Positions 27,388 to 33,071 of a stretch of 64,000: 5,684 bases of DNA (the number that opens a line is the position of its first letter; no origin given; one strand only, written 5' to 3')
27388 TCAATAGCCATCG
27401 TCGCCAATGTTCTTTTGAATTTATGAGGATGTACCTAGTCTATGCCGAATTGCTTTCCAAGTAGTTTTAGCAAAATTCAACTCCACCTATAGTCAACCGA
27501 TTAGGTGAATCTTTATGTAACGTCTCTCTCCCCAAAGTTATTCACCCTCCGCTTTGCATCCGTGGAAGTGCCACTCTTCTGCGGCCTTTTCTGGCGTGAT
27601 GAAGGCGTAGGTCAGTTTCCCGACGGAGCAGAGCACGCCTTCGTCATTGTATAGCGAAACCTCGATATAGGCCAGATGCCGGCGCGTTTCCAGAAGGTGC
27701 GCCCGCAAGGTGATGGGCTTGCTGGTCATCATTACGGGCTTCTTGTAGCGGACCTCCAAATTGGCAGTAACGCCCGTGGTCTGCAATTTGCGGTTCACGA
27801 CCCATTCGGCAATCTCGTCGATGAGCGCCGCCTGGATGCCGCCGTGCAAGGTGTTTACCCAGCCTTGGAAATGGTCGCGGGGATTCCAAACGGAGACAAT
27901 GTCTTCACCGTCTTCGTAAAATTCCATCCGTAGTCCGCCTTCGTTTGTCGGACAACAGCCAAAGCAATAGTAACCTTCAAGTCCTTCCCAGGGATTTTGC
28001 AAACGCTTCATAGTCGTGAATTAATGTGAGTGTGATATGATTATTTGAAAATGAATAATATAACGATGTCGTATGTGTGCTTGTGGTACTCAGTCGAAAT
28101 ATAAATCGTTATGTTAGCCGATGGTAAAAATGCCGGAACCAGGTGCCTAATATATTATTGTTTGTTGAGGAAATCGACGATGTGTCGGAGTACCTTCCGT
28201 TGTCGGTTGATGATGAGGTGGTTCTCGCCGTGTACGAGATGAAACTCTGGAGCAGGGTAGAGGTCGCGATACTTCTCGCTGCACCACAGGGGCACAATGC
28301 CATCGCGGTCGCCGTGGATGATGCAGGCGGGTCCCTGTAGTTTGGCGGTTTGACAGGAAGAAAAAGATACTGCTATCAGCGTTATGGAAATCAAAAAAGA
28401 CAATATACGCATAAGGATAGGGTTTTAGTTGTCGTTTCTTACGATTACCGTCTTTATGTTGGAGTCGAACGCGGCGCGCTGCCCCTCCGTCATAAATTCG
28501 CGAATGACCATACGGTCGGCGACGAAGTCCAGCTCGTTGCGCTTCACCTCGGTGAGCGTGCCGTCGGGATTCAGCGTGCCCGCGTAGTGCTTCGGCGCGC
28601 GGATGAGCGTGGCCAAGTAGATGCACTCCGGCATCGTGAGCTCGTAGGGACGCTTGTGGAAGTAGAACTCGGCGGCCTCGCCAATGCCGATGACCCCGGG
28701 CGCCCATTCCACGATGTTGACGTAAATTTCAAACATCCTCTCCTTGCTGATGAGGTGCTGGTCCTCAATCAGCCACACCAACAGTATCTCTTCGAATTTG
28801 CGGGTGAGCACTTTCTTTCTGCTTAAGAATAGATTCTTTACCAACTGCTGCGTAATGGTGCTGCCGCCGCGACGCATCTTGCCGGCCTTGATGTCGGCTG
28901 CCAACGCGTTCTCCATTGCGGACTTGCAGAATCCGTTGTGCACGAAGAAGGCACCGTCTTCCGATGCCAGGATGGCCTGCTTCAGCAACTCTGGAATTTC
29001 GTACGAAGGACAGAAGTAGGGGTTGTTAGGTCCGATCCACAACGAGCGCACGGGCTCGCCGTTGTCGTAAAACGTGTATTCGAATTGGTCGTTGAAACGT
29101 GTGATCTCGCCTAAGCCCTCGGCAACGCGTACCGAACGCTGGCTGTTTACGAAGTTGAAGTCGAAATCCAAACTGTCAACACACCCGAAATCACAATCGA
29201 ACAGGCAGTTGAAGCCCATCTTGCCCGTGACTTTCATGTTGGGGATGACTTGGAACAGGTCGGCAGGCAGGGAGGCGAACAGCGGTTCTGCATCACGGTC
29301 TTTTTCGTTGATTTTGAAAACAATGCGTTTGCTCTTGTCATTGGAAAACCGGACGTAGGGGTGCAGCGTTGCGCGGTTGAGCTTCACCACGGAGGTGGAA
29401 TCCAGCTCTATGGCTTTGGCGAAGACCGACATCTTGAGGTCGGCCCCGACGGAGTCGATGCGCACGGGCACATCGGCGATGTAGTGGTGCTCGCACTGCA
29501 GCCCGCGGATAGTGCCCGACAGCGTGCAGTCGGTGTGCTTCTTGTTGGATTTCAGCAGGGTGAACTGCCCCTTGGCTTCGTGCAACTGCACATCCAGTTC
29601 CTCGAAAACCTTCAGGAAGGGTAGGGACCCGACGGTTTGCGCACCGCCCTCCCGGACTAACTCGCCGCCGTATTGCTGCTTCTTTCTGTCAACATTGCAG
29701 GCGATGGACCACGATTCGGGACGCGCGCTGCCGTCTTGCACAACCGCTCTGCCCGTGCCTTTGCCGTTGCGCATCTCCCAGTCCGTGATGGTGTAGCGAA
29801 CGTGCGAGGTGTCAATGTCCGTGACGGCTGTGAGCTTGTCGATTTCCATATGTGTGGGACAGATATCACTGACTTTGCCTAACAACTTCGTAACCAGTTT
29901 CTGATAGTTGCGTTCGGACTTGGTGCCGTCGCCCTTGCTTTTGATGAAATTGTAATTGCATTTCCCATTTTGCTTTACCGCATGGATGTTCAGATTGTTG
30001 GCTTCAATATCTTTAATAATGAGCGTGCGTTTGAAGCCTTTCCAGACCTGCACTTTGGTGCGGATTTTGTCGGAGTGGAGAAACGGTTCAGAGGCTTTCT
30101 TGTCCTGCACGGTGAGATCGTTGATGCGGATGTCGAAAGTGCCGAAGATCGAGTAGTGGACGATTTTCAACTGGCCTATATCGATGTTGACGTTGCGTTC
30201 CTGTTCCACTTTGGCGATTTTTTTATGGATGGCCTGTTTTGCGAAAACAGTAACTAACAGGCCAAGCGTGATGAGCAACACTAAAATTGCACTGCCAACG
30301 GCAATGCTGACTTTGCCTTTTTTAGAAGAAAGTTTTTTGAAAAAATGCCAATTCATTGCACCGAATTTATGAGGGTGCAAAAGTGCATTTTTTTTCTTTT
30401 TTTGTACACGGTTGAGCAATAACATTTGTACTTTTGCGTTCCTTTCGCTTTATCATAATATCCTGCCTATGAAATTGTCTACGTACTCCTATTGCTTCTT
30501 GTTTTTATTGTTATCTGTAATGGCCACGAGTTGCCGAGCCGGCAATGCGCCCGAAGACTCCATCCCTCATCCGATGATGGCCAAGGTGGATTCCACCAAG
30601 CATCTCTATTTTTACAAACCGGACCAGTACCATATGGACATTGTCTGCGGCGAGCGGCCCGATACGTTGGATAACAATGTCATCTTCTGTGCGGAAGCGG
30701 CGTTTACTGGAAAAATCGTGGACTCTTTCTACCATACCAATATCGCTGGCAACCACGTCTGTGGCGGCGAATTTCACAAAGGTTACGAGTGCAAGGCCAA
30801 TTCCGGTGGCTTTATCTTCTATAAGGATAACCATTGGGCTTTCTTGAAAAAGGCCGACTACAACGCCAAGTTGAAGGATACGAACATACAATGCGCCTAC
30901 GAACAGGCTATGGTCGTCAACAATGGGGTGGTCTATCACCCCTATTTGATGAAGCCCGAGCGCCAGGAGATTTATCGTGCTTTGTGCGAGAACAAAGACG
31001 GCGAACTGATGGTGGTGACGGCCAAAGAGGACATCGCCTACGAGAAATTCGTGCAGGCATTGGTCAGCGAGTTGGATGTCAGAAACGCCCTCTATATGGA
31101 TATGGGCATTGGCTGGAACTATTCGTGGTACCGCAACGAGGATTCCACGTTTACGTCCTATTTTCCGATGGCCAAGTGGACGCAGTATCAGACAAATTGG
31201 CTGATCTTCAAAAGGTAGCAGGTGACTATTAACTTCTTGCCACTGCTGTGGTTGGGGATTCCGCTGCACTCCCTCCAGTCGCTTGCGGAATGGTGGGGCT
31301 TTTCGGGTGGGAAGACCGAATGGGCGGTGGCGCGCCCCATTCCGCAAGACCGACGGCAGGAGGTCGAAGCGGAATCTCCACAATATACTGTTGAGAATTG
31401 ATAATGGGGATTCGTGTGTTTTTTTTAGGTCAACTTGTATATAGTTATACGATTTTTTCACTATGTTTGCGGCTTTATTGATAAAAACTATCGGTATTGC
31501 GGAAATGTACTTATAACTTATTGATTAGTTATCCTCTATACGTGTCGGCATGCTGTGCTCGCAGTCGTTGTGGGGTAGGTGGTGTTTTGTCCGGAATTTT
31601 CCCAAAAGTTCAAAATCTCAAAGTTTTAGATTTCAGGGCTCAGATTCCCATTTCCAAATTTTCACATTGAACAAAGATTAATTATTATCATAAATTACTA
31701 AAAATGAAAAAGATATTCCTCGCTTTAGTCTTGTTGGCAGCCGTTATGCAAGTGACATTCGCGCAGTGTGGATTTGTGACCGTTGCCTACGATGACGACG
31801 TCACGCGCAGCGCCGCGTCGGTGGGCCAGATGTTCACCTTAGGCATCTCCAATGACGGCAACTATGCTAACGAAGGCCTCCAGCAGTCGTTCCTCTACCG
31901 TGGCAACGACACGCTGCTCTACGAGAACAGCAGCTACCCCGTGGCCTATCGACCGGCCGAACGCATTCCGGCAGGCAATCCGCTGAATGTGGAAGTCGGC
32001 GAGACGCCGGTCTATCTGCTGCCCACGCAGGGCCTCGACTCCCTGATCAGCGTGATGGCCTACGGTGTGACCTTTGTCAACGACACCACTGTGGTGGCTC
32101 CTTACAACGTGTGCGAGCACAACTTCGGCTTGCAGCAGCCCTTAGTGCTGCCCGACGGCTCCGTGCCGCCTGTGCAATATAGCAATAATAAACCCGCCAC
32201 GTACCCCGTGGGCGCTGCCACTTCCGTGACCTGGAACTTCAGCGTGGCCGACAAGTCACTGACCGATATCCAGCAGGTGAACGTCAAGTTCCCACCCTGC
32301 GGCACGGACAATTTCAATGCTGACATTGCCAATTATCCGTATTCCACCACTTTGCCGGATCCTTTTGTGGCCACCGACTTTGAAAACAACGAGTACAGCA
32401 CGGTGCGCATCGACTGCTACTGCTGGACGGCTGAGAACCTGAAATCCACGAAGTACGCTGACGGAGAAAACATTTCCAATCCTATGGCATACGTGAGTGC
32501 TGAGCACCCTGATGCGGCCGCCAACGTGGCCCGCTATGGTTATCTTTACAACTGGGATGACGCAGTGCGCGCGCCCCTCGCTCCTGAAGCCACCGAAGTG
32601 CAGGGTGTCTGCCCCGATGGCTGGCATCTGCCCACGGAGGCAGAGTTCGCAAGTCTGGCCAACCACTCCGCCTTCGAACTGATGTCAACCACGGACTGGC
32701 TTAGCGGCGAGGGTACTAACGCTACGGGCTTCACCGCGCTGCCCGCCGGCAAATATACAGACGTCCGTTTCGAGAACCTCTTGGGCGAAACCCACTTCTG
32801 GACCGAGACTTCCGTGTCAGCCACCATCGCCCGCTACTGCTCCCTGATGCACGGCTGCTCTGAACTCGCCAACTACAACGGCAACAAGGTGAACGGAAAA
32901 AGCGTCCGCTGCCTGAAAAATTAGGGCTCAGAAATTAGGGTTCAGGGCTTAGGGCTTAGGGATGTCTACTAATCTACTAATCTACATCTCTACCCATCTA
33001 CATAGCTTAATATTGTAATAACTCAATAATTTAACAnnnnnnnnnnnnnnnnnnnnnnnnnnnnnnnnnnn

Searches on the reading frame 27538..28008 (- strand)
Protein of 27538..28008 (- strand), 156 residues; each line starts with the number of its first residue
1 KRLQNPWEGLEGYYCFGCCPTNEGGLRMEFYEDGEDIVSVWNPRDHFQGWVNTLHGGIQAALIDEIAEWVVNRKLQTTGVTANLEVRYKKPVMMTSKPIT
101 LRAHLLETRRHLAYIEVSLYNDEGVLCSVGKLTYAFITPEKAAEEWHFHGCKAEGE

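Call 94: search_protein_families(library=pfam, proteins=[window:27538-28008:-], max_evalue=0.00001)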
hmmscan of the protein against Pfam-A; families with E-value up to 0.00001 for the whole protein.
window:27538-28008:- (156 aa): 1 family
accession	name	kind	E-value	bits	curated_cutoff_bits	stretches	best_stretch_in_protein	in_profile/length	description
PF03061.28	4HBT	-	1.2e-11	45.2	20.6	1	52-127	2-78/79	Thioesterase superfamily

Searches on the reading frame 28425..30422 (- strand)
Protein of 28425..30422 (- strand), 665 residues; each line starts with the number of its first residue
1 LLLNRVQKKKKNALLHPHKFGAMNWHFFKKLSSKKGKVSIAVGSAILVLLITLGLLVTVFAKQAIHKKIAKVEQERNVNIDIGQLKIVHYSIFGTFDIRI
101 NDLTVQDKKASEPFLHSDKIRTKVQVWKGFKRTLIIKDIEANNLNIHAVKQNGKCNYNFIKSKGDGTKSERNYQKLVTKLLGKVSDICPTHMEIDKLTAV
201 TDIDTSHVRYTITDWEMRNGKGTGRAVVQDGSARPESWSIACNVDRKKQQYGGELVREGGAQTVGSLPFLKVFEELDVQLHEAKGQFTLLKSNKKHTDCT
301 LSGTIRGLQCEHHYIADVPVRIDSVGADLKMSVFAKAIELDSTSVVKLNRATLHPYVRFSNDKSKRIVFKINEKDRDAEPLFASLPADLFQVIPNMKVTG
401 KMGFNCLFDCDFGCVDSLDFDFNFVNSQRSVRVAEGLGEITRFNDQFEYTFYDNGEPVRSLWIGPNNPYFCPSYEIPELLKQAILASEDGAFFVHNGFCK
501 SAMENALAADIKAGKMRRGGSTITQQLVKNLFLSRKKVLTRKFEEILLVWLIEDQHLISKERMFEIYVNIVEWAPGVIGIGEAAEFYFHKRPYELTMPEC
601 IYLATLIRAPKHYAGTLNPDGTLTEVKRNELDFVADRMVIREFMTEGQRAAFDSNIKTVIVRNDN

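Call 94: search_protein_families(library=pfam, proteins=[window:28425-30422:-], max_evalue=0.00001)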
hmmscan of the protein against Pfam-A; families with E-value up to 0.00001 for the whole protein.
window:28425-30422:- (665 aa): 2 families
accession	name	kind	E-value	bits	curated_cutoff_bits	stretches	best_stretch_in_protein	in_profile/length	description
PF00912.28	Transgly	-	4.8e-43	147.1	27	1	465-625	11-169/178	Transglycosylase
PF05359.17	DUF748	-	5.9e-08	31.7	50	1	30-159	9-129/1037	Domain of Unknown Function (DUF748)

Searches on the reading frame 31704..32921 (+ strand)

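Call 94: search_protein_families(library=pfam, proteins=[window:31704-32921:+], max_evalue=0.00001)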
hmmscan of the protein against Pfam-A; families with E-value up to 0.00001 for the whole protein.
window:31704-32921:+ (406 aa): 1 family
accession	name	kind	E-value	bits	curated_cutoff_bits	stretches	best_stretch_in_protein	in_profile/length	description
PF09603.15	Fib_succ_major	-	1.6e-24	87.6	33.9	1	234-405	1-187/187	Fibrobacter succinogenes major domain (Fib_succ_major)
